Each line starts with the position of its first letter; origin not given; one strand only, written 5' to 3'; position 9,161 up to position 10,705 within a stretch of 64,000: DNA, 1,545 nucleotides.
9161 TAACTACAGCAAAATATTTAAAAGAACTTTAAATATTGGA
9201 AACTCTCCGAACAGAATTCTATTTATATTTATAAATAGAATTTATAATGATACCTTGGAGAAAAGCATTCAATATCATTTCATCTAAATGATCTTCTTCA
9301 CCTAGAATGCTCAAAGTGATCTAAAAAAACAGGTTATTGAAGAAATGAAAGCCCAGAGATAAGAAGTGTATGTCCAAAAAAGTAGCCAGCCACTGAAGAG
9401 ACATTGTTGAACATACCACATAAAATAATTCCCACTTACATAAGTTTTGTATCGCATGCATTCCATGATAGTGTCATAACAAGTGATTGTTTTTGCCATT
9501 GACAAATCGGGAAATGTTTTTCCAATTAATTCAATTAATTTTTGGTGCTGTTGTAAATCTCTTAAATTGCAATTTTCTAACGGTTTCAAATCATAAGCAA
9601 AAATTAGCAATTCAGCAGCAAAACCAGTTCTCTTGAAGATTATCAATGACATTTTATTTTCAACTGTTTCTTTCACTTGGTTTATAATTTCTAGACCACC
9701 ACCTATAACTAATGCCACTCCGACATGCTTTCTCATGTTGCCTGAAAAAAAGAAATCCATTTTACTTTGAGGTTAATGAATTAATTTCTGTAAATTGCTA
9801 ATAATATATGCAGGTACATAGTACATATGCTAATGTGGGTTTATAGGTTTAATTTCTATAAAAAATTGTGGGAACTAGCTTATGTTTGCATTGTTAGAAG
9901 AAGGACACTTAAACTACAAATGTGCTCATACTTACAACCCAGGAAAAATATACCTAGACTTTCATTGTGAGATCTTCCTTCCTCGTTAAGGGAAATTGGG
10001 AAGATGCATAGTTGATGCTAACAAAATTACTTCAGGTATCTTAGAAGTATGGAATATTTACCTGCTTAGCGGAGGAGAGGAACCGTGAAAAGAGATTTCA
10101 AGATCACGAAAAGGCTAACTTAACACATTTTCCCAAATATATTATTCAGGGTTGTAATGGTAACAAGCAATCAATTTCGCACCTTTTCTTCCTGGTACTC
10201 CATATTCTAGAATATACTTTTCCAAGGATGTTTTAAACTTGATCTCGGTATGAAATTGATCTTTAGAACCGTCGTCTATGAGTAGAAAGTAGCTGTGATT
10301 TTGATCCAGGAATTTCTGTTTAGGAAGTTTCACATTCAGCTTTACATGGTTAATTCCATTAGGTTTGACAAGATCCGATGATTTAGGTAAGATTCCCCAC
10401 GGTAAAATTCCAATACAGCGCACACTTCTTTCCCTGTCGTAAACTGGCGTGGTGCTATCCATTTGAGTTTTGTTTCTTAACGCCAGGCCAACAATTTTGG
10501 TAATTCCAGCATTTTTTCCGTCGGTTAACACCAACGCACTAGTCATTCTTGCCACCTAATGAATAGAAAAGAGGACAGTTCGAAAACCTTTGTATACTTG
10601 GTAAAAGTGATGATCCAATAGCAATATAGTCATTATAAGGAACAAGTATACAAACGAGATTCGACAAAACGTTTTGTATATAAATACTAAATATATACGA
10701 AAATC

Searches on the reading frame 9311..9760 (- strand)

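Call 15: search_protein_families(library=pfam, proteins=[window:9311-9760:-], max_evalue=0.01)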
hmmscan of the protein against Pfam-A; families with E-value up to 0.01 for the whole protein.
window:9311-9760:- (149 aa): 1 family
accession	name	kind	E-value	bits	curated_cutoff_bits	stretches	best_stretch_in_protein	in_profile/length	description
PF18139.7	LSDAT_euk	-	6.3e-08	32.8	25.7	1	15-101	181-266/266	SLOG in TRPM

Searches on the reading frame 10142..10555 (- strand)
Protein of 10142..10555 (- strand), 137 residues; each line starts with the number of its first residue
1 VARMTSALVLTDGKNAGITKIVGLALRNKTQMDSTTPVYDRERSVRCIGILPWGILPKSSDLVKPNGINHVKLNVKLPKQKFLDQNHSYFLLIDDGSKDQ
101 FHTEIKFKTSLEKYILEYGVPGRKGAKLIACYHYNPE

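Call 15: search_protein_families(library=pfam, proteins=[window:10142-10555:-], max_evalue=0.01)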
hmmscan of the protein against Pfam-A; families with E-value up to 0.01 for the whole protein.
window:10142-10555:- (137 aa): 1 family
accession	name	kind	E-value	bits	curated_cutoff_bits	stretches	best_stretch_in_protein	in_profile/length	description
PF18139.7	LSDAT_euk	-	1.3e-23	84.2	25.7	1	2-117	59-167/266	SLOG in TRPM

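Call 21: find_homologous_proteins(query=window:10142-10555:-, max_evalue=1e-10)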
Query window:10142-10555:- (137 aa): 1 proteins with E <= 1e-10 among 17 candidates.
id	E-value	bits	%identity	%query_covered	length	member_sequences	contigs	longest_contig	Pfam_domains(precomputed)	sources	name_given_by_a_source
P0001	1.0e-45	173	59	98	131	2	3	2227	PF18171.7,PF18139.8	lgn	-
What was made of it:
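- Tried and rejected: A TRPM exon gave one protein hit at 59% identity with no name (call 21).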

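Call 51: find_encoding_contigs(protein=window:10142-10555:-, flank=3000, max_places=3)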
Protein window:10142-10555:- (137 aa): no gene with exactly this product is on record in the collection.
